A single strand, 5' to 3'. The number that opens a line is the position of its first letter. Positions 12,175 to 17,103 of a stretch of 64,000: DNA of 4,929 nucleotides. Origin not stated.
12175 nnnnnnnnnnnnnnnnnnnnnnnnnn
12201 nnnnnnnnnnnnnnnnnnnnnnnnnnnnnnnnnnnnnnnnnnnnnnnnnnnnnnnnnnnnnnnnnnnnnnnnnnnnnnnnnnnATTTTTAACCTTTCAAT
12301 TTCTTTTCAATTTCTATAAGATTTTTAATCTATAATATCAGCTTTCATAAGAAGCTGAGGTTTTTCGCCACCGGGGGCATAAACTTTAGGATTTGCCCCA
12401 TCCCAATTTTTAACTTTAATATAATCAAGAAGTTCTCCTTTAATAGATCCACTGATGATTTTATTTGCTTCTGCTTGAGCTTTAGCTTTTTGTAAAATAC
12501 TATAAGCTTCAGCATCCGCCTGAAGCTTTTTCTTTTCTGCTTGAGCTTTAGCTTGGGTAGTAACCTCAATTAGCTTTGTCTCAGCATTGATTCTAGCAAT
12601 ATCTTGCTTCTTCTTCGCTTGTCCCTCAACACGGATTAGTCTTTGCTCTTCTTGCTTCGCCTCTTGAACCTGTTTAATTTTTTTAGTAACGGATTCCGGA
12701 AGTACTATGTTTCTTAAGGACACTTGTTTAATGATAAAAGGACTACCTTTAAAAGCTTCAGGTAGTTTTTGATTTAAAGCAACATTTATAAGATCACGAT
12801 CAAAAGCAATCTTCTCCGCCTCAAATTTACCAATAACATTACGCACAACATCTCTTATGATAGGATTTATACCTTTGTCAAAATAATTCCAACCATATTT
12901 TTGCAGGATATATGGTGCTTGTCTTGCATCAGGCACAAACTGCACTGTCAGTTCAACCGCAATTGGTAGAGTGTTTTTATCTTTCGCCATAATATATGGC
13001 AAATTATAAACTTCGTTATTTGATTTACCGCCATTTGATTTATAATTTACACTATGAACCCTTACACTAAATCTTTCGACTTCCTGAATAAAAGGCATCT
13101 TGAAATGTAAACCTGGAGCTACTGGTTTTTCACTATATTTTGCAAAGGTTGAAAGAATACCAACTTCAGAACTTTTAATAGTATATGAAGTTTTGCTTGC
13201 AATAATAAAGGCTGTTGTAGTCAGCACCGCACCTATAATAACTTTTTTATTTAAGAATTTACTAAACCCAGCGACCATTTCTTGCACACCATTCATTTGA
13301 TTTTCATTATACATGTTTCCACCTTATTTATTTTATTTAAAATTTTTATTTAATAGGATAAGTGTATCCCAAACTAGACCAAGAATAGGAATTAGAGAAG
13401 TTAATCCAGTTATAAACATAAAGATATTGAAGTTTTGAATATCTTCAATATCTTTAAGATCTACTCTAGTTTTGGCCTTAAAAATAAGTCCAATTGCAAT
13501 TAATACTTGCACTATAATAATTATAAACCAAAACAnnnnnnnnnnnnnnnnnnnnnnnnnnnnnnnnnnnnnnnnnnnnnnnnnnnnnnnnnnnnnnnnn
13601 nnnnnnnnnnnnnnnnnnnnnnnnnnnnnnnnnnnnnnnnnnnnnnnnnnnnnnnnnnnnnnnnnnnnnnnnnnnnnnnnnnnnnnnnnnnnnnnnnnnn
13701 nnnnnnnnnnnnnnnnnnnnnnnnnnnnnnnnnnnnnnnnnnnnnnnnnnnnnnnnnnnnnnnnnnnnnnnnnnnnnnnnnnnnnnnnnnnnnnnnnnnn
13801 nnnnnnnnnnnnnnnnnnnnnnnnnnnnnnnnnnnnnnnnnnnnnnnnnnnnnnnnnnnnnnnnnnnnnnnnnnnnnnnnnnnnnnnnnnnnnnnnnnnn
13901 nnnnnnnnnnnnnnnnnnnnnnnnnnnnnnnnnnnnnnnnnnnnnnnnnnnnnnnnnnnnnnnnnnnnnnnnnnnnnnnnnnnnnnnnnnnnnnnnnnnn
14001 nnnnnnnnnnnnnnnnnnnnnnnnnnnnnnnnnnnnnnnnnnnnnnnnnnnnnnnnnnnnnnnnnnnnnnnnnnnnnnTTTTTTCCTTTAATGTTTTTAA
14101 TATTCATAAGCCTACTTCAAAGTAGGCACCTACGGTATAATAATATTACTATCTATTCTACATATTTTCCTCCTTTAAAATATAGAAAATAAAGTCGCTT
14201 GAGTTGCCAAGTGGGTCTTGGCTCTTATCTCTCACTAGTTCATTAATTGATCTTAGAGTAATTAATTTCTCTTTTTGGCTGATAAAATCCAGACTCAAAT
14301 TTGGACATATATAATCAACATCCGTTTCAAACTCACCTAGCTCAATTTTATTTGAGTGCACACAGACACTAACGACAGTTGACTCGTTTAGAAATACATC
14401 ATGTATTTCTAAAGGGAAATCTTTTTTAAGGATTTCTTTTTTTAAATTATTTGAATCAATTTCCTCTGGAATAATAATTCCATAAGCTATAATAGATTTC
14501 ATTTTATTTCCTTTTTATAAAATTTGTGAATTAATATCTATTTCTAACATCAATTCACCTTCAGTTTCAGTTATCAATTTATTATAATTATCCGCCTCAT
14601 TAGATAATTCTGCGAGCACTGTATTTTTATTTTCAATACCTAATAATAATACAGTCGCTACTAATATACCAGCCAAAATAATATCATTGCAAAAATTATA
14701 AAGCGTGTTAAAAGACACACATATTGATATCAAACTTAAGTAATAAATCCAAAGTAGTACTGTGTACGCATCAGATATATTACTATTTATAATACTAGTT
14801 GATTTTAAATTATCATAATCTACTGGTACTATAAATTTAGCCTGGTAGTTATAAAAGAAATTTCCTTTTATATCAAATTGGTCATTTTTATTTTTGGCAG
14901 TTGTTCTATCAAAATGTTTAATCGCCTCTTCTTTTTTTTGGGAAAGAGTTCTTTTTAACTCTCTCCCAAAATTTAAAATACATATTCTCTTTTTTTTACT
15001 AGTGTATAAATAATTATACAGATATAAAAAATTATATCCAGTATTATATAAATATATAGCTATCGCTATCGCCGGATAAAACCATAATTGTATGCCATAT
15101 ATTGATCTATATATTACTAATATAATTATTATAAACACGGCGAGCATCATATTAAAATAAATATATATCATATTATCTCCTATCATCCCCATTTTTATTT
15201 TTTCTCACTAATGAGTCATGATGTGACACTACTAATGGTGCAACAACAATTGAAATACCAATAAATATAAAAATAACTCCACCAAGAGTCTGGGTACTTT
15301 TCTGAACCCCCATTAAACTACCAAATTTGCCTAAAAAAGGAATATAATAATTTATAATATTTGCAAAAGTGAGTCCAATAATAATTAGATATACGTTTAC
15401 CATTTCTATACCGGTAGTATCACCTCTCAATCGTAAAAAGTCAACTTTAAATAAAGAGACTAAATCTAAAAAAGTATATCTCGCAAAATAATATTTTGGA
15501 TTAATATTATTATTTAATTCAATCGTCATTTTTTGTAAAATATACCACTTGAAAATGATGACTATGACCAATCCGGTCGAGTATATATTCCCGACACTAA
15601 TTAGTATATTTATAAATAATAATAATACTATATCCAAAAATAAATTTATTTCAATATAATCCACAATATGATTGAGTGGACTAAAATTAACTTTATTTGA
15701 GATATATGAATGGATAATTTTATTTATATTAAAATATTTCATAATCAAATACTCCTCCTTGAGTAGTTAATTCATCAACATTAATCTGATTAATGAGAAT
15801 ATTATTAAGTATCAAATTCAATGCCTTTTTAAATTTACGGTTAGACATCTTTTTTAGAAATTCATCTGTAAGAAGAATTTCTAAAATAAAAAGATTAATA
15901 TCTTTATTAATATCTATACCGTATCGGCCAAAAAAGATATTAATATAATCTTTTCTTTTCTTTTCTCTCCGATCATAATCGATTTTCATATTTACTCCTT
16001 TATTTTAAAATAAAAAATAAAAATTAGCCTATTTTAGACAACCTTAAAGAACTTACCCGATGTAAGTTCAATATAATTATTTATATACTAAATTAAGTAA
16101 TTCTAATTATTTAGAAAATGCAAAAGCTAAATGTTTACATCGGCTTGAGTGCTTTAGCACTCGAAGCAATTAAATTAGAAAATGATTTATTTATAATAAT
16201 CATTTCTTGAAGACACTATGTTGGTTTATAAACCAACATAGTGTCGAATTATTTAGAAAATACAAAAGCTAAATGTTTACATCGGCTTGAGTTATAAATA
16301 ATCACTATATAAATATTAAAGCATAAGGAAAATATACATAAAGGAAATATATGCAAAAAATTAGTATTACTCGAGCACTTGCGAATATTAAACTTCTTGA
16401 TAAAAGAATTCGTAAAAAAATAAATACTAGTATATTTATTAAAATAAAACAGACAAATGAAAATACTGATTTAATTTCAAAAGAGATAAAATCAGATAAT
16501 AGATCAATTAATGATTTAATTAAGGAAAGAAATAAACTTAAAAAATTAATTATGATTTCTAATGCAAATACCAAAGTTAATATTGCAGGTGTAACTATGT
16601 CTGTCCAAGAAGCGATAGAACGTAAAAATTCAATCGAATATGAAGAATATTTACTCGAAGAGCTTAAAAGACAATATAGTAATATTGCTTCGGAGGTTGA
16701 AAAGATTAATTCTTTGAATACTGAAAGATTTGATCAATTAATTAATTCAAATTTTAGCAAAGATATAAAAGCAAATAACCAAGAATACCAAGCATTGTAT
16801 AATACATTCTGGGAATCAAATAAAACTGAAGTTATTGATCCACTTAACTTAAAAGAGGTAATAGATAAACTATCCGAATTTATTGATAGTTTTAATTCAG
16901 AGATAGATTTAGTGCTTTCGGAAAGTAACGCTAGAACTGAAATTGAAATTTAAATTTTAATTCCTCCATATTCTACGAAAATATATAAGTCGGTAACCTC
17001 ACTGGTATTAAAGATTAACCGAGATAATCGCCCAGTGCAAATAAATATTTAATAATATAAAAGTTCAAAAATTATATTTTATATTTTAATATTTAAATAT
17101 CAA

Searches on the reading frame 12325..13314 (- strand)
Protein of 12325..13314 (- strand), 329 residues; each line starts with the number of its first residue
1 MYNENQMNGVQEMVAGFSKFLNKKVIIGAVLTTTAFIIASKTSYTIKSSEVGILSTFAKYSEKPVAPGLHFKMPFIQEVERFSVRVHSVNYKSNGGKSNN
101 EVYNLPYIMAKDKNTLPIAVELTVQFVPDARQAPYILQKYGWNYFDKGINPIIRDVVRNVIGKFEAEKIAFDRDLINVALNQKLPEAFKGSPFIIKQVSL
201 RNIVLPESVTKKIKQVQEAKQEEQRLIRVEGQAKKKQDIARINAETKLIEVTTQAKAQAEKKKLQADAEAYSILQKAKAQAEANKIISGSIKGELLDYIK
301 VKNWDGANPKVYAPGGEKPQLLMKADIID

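Call 9: search_protein_families(library=phrogs, proteins=[window:12325-13314:-], max_evalue=0.00001)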
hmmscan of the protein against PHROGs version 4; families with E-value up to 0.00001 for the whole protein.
window:12325-13314:- (329 aa): 1 family
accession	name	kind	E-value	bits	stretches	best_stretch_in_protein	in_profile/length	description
phrog_200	-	other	3.3e-47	162.4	1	19-317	77-351/379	lipoprotein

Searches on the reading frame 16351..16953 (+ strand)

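Call 50: search_protein_families(library=ncbifam, proteins=[window:16351-16953:+], max_evalue=0.01)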
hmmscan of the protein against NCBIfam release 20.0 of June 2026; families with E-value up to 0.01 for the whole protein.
window:16351-16953:+ (200 aa): 0 families

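Call 90: search_protein_families(library=phrogs, proteins=[window:16351-16953:+], max_evalue=0.001)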
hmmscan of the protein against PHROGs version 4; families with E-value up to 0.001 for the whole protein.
window:16351-16953:+ (200 aa): 1 family
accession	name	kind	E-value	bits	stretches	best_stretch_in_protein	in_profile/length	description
phrog_1491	-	tail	2.5e-56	191.8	1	1-200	2-209/211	tail fiber protein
